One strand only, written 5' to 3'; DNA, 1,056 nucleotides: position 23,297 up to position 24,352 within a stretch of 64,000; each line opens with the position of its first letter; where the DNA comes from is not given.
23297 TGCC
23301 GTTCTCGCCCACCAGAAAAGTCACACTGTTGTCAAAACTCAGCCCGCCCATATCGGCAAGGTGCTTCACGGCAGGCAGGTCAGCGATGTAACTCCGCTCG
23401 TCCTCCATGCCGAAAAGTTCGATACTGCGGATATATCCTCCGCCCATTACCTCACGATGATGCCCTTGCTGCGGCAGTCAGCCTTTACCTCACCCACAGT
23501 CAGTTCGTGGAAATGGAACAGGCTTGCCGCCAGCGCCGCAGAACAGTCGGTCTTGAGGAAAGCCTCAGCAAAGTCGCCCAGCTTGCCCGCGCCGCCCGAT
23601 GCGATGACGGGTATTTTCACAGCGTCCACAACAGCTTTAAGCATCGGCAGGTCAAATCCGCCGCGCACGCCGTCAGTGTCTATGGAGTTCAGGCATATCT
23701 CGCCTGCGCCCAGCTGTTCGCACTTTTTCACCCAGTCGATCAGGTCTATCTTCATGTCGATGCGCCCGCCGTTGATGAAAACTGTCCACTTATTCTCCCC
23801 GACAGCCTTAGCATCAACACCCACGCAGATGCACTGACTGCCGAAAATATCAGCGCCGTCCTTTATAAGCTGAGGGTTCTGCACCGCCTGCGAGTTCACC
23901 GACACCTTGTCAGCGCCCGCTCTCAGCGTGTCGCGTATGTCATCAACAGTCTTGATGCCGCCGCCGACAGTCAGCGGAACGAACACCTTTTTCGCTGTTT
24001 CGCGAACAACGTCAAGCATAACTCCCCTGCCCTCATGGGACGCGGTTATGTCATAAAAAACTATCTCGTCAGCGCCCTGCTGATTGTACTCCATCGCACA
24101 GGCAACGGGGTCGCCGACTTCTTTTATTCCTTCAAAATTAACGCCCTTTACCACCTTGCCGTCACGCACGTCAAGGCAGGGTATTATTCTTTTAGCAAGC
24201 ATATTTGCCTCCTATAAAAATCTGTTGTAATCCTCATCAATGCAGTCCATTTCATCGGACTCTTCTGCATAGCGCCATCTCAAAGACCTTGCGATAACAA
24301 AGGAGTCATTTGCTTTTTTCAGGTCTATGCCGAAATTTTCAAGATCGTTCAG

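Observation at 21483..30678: Histidine operon is a mosaic: four unrelated ORFs are spliced into hisZGD-BH-F-IE, and hisA is missing from its hisH-hisF slot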

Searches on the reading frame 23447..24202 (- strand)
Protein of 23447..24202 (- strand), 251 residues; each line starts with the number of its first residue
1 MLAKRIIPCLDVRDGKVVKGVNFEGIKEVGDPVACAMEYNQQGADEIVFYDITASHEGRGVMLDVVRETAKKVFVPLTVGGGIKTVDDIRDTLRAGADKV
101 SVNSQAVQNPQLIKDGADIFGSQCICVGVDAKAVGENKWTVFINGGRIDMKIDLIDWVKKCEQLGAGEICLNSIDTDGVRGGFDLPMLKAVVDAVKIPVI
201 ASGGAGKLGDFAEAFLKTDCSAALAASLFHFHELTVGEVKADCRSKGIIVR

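Call 3: search_protein_families(library=pfam, proteins=[window:23447-24202:-], max_evalue=0.01)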
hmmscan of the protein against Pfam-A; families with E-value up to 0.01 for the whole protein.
window:23447-24202:- (251 aa): 8 families
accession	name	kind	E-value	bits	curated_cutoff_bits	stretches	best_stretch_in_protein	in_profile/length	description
PF00977.27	His_biosynth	-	1.2e-81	273.9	23.6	1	5-234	1-227/228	Histidine biosynthesis protein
PF03060.21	NMO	-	1.6e-06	28.2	28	1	159-235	150-232/331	Nitronate monooxygenase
PF01207.24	Dus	-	6e-06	26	20.4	1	41-115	149-226/311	Dihydrouridine synthase (Dus)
PF02581.23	TMP-TENI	-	4.5e-05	23.3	27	0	36-104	108-178/180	Thiamine monophosphate synthase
PF04309.18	G3P_antiterm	-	5.5e-05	23.1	27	1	60-106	125-171/173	Glycerol-3-phosphate responsive antiterminator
PF01180.27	DHO_dh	-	0.00098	18.8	27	1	62-110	226-277/291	Dihydroorotate dehydrogenase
PF05690.20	ThiG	-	0.0026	17.6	23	0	66-106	167-207/247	Thiazole biosynthesis protein ThiG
PF00478.31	IMPDH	-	0.0081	15.6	25.6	0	66-102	199-235/345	IMP dehydrogenase / GMP reductase domain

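Call 4: search_protein_families(library=ncbifam, proteins=[window:23447-24202:-], max_evalue=0.01)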
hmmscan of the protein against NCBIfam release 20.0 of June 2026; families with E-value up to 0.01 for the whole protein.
window:23447-24202:- (251 aa): 29 families (the best 25 are shown)
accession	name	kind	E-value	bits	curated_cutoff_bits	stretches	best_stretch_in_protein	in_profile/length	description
TIGR00735.1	hisF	equivalog_domain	2.4e-107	357.9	294.55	1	1-251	1-254/254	imidazole glycerol phosphate synthase subunit HisF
TIGR03572.1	WbuZ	equivalog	2.9e-84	282.1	299.7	1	1-231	1-232/232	glycosyl amidation-associated protein WbuZ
NF038364.1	AglZ_HisF2_fam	equivalog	4.2e-67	226.1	310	1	3-233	2-232/248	AglZ/HisF2 family acetamidino modification protein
NF010112.0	PRK13585.1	equivalog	1e-39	136.6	243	1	5-236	4-231/241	1-(5-phosphoribosyl)-5-[(5-phosphoribosylamino)methylideneamino]imidazole-4-carboxamide isomerase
TIGR00007.1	TIGR00007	equivalog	4.5e-34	118.1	228.95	1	6-214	1-207/231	1-(5-phosphoribosyl)-5-[(5-phosphoribosylamino)methylideneamino]imidazole-4-carboxamide isomerase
TIGR01919.1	hisA-trpF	equivalog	5.4e-24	85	306.45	1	6-213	5-210/243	bifunctional 1-(5-phosphoribosyl)-5-((5-phosphoribosylamino)methylideneamino)imidazole-4-carboxamide isomerase/phosphoribosylanthranilate is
NF010114.0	PRK13587.1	equivalog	3.6e-18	66.1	305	1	44-212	46-208/234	1-(5-phosphoribosyl)-5-((5-phosphoribosylamino)methylideneamino)imidazole-4-carboxamide isomerase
NF010113.0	PRK13586.1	equivalog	1.6e-17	64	238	1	5-211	3-204/232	1-(5-phosphoribosyl)-5-((5-phosphoribosylamino)methylideneamino)imidazole-4-carboxamide isomerase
NF003156.0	PRK04128.1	equivalog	1.5e-12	48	285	1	5-134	3-132/231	1-(5-phosphoribosyl)-5-((5-phosphoribosylamino)methylideneamino)imidazole-4-carboxamide isomerase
NF003966.0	PRK05458.1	equivalog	6.2e-12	45.5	344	1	164-239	170-244/327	GMP reductase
TIGR01306.1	GMP_reduct_2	equivalog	3.3e-10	40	465.65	1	164-238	166-239/321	GMP reductase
TIGR02129.1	hisA_euk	equivalog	1.1e-08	35.1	229.3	1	6-212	3-219/255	phosphoribosylformimino-5-aminoimidazole carboxamide ribotide isomerase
TIGR00734.1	hisAF_rel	hypoth_equivalog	4.4e-08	33.2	179.85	1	6-103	123-213/221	HisA/HisF family protein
TIGR03151.1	enACPred_II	equivalog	8.7e-08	31.8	453.1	1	158-212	122-177/307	enoyl-[acyl-carrier-protein] reductase FabK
NF010712.0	PRK14114.1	equivalog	2.8e-07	30.3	327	1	6-206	3-198/241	1-(5-phosphoribosyl)-5-((5-phosphoribosylamino)methylideneamino)imidazole-4-carboxamide isomerase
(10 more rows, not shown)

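Call 10: find_related_loci(query=window:23447-24202:-, collection=genome_contigs, flank=10000)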
Query window:23447-24202:- (251 aa) in genome_contigs; peptide patterns used: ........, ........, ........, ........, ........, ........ (x = any residue, [..] = any of these).
600 stretches matched a pattern (row limit reached: there are more); 548 encode a relative of the query (tblastn E <= 1e-3); the best 80 are kept; 80 distinct loci.
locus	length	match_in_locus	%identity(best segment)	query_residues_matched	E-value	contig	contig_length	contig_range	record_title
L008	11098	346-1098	95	1-251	2e-157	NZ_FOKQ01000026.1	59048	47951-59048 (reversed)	Ruminococcus albus strain AR67, whole genome shotgun sequence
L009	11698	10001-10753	94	1-251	8e-157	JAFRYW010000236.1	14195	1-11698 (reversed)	MAG: Ruminococcus sp. isolate RGIG2923 Goat_Omasum.Co__c2315577, whole genome shotgun sequence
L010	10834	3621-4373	94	1-251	6e-155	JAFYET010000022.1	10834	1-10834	MAG: Ruminococcus sp. isolate RGIG7024 Sheep_Rumen.Co__c271232, whole genome shotgun sequence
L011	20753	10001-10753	93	1-251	2e-154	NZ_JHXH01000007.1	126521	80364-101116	Ruminococcus sp. FC2018 T494DRAFT_scaffold00007.7_C, whole genome shotgun sequence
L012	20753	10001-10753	93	1-251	5e-154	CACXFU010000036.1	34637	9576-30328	MAG: uncultured Ruminococcus sp. isolate RUG11219 genome assembly, contig: RUG11219_asm_36, whole genome shotgun sequenc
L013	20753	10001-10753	93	1-251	4e-154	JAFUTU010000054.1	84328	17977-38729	MAG: Ruminococcus sp. isolate RGIG4819 Roe_deer_Reticulum.Co__c917694, whole genome shotgun sequence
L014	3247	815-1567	93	1-251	4e-160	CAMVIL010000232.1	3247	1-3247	MAG TPA_asm: uncultured Ruminococcus sp. isolate SRR8387718_bin.47_metaWRAP_v1.3_MAG genome assembly, contig: ERZ1420954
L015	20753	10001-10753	93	1-251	1e-153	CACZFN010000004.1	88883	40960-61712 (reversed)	MAG: uncultured Ruminococcus sp. isolate RUG12579 genome assembly, contig: RUG12579_asm_4, whole genome shotgun sequence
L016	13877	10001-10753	93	1-251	4e-153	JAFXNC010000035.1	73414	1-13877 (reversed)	MAG: Ruminococcus sp. isolate RGIG6565 Sheep_Reticulum-5__c902, whole genome shotgun sequence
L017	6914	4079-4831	92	1-251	9e-153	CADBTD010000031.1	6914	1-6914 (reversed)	MAG: uncultured Ruminococcus sp. isolate RUG14273 genome assembly, contig: RUG14273_asm_31, whole genome shotgun sequenc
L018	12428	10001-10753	92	1-251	2e-152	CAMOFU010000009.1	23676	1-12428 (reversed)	MAG: uncultured Clostridia bacterium isolate SRR873604_bin.87_metaWRAP_v1.3_MAG genome assembly, contig: NODE_3417_lengt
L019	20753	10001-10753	92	1-251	2e-152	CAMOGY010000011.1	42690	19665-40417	MAG: uncultured Ruminococcus sp. isolate SRR873606_bin.88_metaWRAP_v1.3_MAG genome assembly, contig: NODE_1079_length_42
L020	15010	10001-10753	92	1-251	5e-152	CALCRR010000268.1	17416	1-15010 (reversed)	MAG TPA_asm: uncultured Ruminococcus sp. isolate ERR1278105_bin.198_CONCOCT_v1.1_MAG genome assembly, contig: ERZ842401.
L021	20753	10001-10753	92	1-251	6e-152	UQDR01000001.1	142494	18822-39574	uncultured Ruminococcus sp. isolate UMGS176 genome assembly, contig: NODE_43_length_142494_cov_5.056243, whole genome sh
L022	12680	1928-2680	92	1-251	1e-151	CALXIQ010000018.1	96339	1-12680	MAG: uncultured Ruminococcus sp. isolate E13__bin35 genome assembly, contig: E13__k127_864787, whole genome shotgun sequ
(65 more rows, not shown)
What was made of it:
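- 23447..24202 (-): hisF. TIGR00735 at 358 bits (call 4); 95% identical to R. albus AR67 HisF (call 10).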

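Call 65: search_dna_similar(query=window:23447-24202:-, collection=plasmids, mode=protein, max_rows=8)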
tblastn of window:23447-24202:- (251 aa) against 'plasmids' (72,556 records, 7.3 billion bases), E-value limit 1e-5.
Records with a match: 99; places in all: 173; records where one place covers at least 80% of the query: 99.
Best place of each record, by identity: <60% 99.
By first word of the organism name: Pseudoalteromonas 14; Escherichia 6; Acinetobacter 5; Salmonella 5; Paracoccus 4; Sinorhizobium 4; Streptomyces 4; Listeria 3; Klebsiella 3; Pasteurella 3; and 37 more.
By predicted mobility (MOB-suite, as given by PLSDB): non-mobilizable 80; mobilizable 14; conjugative 5.
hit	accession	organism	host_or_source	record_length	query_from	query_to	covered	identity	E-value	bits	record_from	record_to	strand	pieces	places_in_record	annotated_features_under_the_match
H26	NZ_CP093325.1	Bacillus sp. N5-665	whole organism,peat soil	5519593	1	251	100%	58.2%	1e-93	307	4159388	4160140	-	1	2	none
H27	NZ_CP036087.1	Bacillus mycoides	cell culture,soil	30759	1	251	100%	58.2%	2e-93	307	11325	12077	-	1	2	hisF: imidazoleglycerol phosphate synthase cyclase subunit | hisA: 1-(5-phosphoribosyl)-5-[(5- ...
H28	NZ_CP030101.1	Listeria monocytogenes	Environment,water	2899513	1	251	100%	56.2%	6e-82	274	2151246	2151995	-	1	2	none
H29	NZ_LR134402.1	Listeria monocytogenes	Homo sapiens,Vein blood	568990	1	251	100%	55.8%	1e-81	273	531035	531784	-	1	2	hisF: imidazole glycerol phosphate synthase subunit HisF | hisA: 1-(5-phosphoribosyl)-5-[(5- ...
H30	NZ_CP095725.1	Listeria innocua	Homo sapiens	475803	1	251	100%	55.4%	7e-87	288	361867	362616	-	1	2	hisF: imidazole glycerol phosphate synthase subunit HisF | hisA: 1-(5-phosphoribosyl)-5-[(5- ...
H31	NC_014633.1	Ilyobacter polytropus DSM 2926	marine mud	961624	1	251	100%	55.2%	2e-83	278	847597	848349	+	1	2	hisF: imidazole glycerol phosphate synthase subunit HisF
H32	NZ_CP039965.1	Pseudorhodobacter turbinis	single bacterial isolate,Turban shell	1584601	1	251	100%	54.2%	3e-79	266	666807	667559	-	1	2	record has no annotation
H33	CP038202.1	Paracoccus ferrooxidans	single cell,bioreactor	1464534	1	251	100%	54.2%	8e-77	259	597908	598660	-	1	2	hisF: imidazole glycerol phosphate synthase subunit HisF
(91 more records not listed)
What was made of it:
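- Tried and rejected: HisF against the same collection gave none either (call 65).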
